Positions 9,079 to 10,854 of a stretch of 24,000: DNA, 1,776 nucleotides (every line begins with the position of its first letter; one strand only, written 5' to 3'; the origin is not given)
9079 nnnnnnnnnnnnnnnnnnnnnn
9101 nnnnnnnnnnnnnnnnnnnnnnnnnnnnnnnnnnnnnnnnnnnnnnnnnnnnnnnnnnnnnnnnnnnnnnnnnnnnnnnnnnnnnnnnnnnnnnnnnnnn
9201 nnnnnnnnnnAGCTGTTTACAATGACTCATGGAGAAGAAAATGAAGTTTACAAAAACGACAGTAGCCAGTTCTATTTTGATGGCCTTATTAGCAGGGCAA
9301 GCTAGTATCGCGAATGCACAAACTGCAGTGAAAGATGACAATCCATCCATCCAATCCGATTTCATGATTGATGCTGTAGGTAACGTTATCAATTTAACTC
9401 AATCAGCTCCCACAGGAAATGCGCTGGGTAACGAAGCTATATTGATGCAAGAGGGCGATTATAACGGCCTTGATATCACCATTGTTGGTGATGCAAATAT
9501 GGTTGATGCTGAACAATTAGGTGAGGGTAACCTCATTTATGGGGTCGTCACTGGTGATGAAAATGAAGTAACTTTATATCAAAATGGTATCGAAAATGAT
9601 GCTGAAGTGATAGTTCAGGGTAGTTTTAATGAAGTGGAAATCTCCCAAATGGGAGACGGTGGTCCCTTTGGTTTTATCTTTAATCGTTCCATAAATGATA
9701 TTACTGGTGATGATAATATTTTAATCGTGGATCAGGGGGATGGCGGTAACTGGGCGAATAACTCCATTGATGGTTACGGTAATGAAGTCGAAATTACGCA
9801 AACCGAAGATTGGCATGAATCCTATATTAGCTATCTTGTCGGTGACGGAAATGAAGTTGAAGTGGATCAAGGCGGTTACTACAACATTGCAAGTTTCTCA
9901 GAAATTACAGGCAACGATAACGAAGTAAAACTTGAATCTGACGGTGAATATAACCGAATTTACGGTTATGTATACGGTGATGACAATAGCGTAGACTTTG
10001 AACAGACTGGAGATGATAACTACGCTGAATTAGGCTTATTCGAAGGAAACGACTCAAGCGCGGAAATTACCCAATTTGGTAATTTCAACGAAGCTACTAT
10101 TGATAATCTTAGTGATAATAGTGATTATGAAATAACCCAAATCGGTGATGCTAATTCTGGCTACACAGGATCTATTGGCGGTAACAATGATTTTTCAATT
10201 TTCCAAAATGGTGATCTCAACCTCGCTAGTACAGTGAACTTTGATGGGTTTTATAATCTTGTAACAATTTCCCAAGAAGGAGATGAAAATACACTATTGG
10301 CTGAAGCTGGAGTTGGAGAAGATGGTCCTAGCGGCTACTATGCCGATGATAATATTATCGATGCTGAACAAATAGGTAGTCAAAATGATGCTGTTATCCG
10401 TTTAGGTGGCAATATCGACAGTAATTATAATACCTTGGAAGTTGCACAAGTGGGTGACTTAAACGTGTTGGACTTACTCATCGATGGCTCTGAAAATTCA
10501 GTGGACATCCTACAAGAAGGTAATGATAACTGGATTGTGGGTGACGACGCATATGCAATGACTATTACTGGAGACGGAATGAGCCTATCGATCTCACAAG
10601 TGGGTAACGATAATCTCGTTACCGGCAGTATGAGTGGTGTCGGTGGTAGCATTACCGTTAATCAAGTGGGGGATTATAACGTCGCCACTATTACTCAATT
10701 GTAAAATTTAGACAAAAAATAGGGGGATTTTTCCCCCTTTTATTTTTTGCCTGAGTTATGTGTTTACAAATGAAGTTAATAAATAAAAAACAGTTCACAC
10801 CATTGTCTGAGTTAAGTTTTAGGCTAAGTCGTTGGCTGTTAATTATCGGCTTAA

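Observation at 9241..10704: Giant, highly acidic CsgA-like protein with ~18-20 modified curlin repeats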

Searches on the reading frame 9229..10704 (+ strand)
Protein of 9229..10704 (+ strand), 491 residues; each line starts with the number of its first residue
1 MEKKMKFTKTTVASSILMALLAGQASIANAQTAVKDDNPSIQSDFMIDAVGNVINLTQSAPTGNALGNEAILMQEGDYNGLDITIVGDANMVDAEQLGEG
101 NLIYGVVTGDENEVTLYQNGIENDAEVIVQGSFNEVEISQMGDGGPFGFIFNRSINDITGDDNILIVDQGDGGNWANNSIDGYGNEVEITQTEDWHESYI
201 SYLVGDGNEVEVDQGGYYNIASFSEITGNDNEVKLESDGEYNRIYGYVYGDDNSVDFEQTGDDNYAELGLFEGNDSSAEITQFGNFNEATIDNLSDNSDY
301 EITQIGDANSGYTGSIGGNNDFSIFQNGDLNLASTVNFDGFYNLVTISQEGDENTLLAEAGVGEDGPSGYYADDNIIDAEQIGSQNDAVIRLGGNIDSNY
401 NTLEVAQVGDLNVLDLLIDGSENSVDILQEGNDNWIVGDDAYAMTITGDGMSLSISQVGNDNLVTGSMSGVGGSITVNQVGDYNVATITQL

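Call 3: search_protein_families(library=pfam, proteins=[window:9229-10704:+], max_evalue=0.01)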
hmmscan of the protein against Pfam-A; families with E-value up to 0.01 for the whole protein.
window:9229-10704:+ (491 aa): 1 family
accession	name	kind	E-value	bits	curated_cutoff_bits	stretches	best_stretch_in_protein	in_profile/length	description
PF07012.17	Curlin_rpt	-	8.5e-38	128.4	20.7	8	250-284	1-34/34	Curlin associated repeat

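Call 4: search_protein_families(library=ncbifam, proteins=[window:9229-10704:+], max_evalue=0.01)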
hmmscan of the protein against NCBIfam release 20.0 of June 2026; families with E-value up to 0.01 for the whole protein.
window:9229-10704:+ (491 aa): 2 families
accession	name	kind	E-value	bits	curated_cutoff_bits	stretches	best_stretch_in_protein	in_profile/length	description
NF007470.1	PRK10051.1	equivalog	2.9e-29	102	160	4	208-312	42-146/150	curli major subunit CsgA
NF007506.1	PRK10101.1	equivalog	3.2e-21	75.6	165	4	35-142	23-130/151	curli minor subunit CsgB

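Call 6: find_homologous_proteins(query=window:9229-10704:+, max_evalue=0.00001)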
Query window:9229-10704:+ (491 aa): 15 proteins with E <= 0.00001 among 8000 candidates.
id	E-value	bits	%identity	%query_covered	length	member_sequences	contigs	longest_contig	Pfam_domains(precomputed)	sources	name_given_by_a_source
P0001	1.7e-255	866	83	99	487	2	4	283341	PF07012.18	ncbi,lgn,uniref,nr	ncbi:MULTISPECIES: curlin [Aliiglaciecola]|uniref:curlin n=1 Tax=Aliiglaciecola TaxID=1406885 RepID=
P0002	2.6e-131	457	49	99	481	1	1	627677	PF07012.18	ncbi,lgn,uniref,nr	uniref:curlin n=1 Tax=Ningiella ruwaisensis TaxID=2364274 RepID=UPI00109FA619|nr:curlin [Ningiella r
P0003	4.3e-121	423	47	99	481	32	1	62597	PF07012.18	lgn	-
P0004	9.4e-121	422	46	99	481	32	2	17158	PF07012.18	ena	-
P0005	2.0e-118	415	45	99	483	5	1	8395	PF07012.18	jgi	-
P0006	1.3e-109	386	45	98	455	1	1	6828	PF07012.18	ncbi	-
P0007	3.1e-108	381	45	99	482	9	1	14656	PF07012.18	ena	-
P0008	3.1e-100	355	44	99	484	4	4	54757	PF07012.18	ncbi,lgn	ncbi:MAG: hypothetical protein ACI97K_001797 [Glaciecola sp.]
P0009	9.4e-100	353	44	100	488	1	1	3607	PF07012.18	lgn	-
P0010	6.2e-13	67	33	41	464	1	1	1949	PF07012.18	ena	-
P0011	5.0e-10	57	26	78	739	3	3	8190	PF07012.18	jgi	-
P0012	2.2e-8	52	26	90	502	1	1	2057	PF07012.18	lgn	-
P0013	2.3e-6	45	28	74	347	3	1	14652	PF07012.18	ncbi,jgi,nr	ncbi:MAG: hypothetical protein GVY15_05500 [Bacteroidetes bacterium]|jgi:hypothetical protein|nr:hyp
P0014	6.0e-6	44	27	60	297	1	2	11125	PF07012.18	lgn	-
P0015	6.7e-6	44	28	78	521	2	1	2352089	PF07012.18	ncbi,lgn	ncbi:MAG: hypothetical protein AAFM92_07400 [Pseudomonadota bacterium]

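Call 19: find_encoding_contigs(protein=P0001, flank=8000, max_places=3)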
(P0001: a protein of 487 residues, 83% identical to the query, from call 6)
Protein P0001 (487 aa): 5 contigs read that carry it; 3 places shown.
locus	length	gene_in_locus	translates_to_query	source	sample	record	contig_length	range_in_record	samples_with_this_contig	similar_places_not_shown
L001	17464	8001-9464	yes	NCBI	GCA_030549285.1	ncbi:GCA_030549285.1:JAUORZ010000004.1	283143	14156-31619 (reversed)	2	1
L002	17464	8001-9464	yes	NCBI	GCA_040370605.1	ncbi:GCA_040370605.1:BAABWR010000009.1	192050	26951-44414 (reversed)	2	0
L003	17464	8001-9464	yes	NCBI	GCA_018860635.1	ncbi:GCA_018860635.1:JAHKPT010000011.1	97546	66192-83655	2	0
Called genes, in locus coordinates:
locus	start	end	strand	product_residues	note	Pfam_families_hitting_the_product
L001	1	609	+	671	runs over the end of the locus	PF00497:SBP_bac_3 (weak), PF01547:SBP_bac_1, PF13416:SBP_bac_8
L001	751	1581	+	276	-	PF00800:PDT, PF01842:ACT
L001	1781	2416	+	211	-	PF02798:GST_N, PF13417:GST_N_3, PF13409:GST_N_2, PF13410:GST_C_2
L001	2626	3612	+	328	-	PF00248:Aldo_ket_red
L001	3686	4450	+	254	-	PF01925:TauE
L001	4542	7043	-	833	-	PF22148:Fervidolysin_NPro-like, PF00082:Peptidase_S8, PF01483:P_proprotein, PF00801:PKD, PF18911:PKD_4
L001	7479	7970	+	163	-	PF07012:Curlin_rpt (weak)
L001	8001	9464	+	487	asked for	PF07012:Curlin_rpt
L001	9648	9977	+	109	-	PF10627:CsgE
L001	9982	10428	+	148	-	PF10614:CsgF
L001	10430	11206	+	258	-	PF03783:CsgG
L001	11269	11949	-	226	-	PF21155:VpsT-like_REC (weak), PF00196:GerE, PF08281:Sigma70_r4_2 (faint)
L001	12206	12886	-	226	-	PF13640:2OG-FeII_Oxy_3, PF18331:PKHD_C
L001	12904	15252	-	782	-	PF07715:Plug, PF00593:TonB_dep_Rec_b-barrel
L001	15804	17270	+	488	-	PF01232:Mannitol_dh, PF08125:Mannitol_dh_C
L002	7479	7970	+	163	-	PF07012:Curlin_rpt (weak)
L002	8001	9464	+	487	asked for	PF07012:Curlin_rpt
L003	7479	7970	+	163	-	PF07012:Curlin_rpt (weak)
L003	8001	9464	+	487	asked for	PF07012:Curlin_rpt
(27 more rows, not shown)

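Call 21: predict_structure(alignment_id=A1)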
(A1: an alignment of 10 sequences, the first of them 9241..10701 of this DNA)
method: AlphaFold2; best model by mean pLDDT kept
length: 487 residues; sequences in the alignment: 10
mean_pLDDT: 85.4   pTM: 0.82
mean pLDDT of the five models: 85.4, 84.1, 82.7, 82.3, 81.8
residues with pLDDT >= 90: 294; 70-90: 134; 50-70: 28; < 50: 31
segments of 3 or more residues with pLDDT < 50: 1-31
pLDDT, mean of each block of 10 residues (from residue 1): 25 28 26 62 82 85 89 91 94 91 96 91 96 88 74 96 89 95 92 91 96 85 94 91 92 95 87 95 91 92 95 87 97 82 97 82 68 96 88 83 97 90 96 75 90 96 87 94 87
secondary structure, 60 per line:
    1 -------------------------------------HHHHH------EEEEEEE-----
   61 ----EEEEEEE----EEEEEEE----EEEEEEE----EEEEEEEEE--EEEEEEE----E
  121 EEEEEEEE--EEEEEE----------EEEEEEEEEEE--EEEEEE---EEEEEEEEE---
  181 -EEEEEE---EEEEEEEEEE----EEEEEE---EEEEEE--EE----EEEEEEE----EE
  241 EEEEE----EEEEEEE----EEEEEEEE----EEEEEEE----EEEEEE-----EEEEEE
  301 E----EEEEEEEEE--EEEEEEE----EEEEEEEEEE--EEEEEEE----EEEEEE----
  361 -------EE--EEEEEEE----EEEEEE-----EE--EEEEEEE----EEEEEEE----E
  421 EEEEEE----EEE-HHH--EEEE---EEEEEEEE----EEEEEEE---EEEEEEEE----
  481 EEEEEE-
elements in order: H38-42 E49-55 E65-71 E76-82 E87-93 E98-106 E109-115 E120-128 E131-136 E147-157 E160-165 E169-177 E182-187 E191-200 E205-210 E214-219 E228-234 E239-245 E250-256 E261-268 E273-279 E284-289 E295-301 E306-314 E317-323 E328-337 E340-346 E351-356 E372-378 E383-388 E398-404 E409-415 E420-426 E431-433 E440-443 E447-454 E459-465 E469-476 E481-486

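Call 25: fold_search(model_id=the predicted structure, library=pdb)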
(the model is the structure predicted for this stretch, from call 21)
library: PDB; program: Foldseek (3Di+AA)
matches with E <= 10: 144; with E <= 0.001: 0
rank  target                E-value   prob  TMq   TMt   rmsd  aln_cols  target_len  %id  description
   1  8bwk_D                2.8e-02  0.14  0.16  0.12  21.1       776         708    6  Metagenomic derived PL6 alginate lyase (released 2023-12-20)
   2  8bwk_B                3.1e-02  0.28  0.20  0.15  22.0       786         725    8  Metagenomic derived PL6 alginate lyase (released 2023-12-20)
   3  7o7t                  8.6e-02  0.15  0.17  0.13  23.0       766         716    9  Structure of the PL6 family alginate lyase Patl3640 from Pseudoalteromonas atlantica T6c in complex with 4-deoxy-L-eryth (released 2021-07-28)
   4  3sze                  1.2e-01  0.14  0.18  0.12  16.9       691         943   10  Crystal structure of the passenger domain of the E. coli autotransporter EspP (released 2011-10-12)
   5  8bwk_A                1.3e-01  0.08  0.14  0.11  21.7       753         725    7  Metagenomic derived PL6 alginate lyase (released 2023-12-20)
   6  4xn0                  1.5e-01  0.16  0.21  0.19  15.6       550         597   11  Tailspike protein mutant E372A of E. coli bacteriophage HK620 (released 2016-01-27)
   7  7o77                  1.5e-01  0.10  0.18  0.13  22.4       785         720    8  Structure of the PL6 family alginate lyase Patl3640 from Pseudoalteromonas atlantica T6c (released 2021-07-28)
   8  4lsx_A                1.5e-01  0.02  0.08  0.06  21.9       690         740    9  Plant steroid receptor ectodomain bound to brassinolide and SERK1 co-receptor ectodomain (released 2013-09-04)
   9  4xm3_A                2.3e-01  0.09  0.17  0.15  17.0       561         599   11  Tailspike protein mutant E372A of E. coli bacteriophage HK620 in complex with pentasaccharide (released 2016-01-27)
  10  5iyx_A                2.5e-01  0.03  0.09  0.08  20.0       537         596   11  Crystal structure of the Arabidopsis receptor kinase HAESA in complex with the peptide hormone IDA and the co-receptor (released 2016-04-20)
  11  2xc1_A                3.2e-01  0.12  0.19  0.16  15.2       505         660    9  Full-length Tailspike Protein Mutant Y108W of Bacteriophage P22 (released 2011-05-04)
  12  2x6x_A                3.3e-01  0.10  0.20  0.18  16.2       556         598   10  Tailspike protein mutant D339N of E.coli bacteriophage HK620 in complex with hexasaccharide (released 2011-03-02)
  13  4avz                  3.3e-01  0.09  0.19  0.17  16.9       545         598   11  Tailspike protein mutant E372Q of E. coli bacteriophage HK620 (released 2012-09-26)
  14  9s87_A                3.3e-01  0.03  0.11  0.09  19.8       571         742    9  Crystal structure of the BRI1 ectodomain from Arabidopsis thaliana in complex with castasterone. (released 2025-09-10)
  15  6fif_A                3.7e-01  0.03  0.11  0.08  19.4       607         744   10  Crystal structure of the BRI1 Gly644-Asp (bri1-6) mutant from Arabidopsis thaliana. (released 2018-01-31)
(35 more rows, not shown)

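Call 26: search_solved_structures(query=window:9241-10701:+, max_evalue=0.01, show_alignments=1)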
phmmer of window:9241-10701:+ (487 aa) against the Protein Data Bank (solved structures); distinct sequences matched with E-value up to 0.01: 2.
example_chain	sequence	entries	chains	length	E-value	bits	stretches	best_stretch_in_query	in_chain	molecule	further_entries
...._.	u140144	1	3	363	3.2e-23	85.7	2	180-348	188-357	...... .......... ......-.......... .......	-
8enq_A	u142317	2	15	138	1.9e-05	27.1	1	246-307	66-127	Major curlin subunit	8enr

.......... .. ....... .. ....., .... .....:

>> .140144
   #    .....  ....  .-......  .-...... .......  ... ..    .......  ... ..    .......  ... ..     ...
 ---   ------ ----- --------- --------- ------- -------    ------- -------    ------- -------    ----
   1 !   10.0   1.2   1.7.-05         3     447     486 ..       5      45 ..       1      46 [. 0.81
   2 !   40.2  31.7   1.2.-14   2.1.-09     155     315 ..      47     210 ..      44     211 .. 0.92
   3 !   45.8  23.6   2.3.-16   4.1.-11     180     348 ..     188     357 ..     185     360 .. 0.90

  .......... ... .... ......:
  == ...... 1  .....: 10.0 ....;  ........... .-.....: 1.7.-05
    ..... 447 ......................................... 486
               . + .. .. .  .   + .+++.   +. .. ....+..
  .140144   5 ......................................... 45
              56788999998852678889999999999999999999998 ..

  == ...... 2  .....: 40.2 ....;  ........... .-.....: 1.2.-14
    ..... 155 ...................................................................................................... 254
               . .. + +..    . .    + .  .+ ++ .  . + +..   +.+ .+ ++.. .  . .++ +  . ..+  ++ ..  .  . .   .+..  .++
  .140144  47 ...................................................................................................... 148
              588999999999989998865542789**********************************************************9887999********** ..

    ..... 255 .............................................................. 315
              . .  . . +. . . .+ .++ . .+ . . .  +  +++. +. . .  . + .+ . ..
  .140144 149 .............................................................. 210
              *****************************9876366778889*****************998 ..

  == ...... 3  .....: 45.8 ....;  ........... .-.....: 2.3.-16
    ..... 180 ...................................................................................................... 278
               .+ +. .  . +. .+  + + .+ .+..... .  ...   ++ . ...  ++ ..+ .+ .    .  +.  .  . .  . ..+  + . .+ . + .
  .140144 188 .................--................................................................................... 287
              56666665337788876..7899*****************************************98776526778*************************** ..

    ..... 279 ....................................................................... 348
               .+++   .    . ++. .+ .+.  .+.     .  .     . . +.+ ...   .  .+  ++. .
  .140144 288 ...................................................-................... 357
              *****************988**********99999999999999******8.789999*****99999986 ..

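Call 28: find_related_loci(query=A1, collection=genome_contigs, flank=5000)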
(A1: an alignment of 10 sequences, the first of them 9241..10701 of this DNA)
Query A1 (487 aa) in genome_contigs; peptide patterns used: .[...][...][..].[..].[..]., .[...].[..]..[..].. (x = any residue, [..] = any of these).
54 stretches matched a pattern; 25 encode a relative of the query (tblastn E <= 1e-3); 25 distinct loci.
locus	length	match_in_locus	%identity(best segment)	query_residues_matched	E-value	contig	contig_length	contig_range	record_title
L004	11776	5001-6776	87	1-487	0e+0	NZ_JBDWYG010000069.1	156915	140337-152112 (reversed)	MAG: Aliiglaciecola sp. isolate LC.122.F.C4_512_010 LC_122_F_C4_512_010_000000000078, whole genome shotgun sequence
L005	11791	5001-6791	86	1-487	0e+0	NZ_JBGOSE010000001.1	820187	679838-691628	Aliiglaciecola sp. SL4 1, whole genome shotgun sequence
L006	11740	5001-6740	79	1-486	0e+0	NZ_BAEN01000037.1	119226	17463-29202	Aliiglaciecola lipolytica E3, whole genome shotgun sequence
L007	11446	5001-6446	55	1-487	6e-169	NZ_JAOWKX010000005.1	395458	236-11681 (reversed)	Fluctibacter corallii strain AA17 NODE_5_length_395458_cov_49.122766, whole genome shotgun sequence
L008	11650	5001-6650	47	1-487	5e-129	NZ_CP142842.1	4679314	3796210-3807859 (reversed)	Alteromonas sp. 4B03 chromosome, complete genome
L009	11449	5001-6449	47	1-487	1e-128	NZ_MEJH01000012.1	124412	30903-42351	Alteromonas abrolhosensis strain PEL67E scaffold11.1, whole genome shotgun sequence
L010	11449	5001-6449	47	1-487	4e-127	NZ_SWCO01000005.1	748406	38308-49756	Alteromonas portus strain HB161718 Contig_5, whole genome shotgun sequence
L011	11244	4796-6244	47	1-487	3e-127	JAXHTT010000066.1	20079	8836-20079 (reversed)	MAG: Pseudomonadota bacterium isolate MAG31_plastic_biofilm MAG31_66, whole genome shotgun sequence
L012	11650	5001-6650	46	1-487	4e-127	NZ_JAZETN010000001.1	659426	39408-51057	Alteromonas sp. S005 1, whole genome shotgun sequence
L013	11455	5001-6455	48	5-487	2e-126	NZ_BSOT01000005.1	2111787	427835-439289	Agaribacter marinus strain NBRC 110023 sequence05, whole genome shotgun sequence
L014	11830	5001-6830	47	1-487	1e-125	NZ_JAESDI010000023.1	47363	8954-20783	Alteromonas lipotrueae strain MD_652 NODE_23_length_47363_cov_256.796895, whole genome shotgun sequence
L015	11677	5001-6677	44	1-487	2e-122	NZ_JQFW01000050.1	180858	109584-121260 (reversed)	Alteromonas sp. LOR NODE_85, whole genome shotgun sequence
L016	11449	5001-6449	44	1-487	1e-122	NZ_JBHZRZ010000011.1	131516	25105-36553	Alteromonas gracilis strain HQB-172 NODE_11_length_131516_cov_124.610557, whole genome shotgun sequence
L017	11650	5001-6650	47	1-487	1e-119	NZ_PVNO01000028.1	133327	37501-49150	Alteromonas gracilis strain 9a2 349, whole genome shotgun sequence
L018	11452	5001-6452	48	1-487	2e-115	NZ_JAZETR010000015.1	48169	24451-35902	Alteromonas sp. S167 15, whole genome shotgun sequence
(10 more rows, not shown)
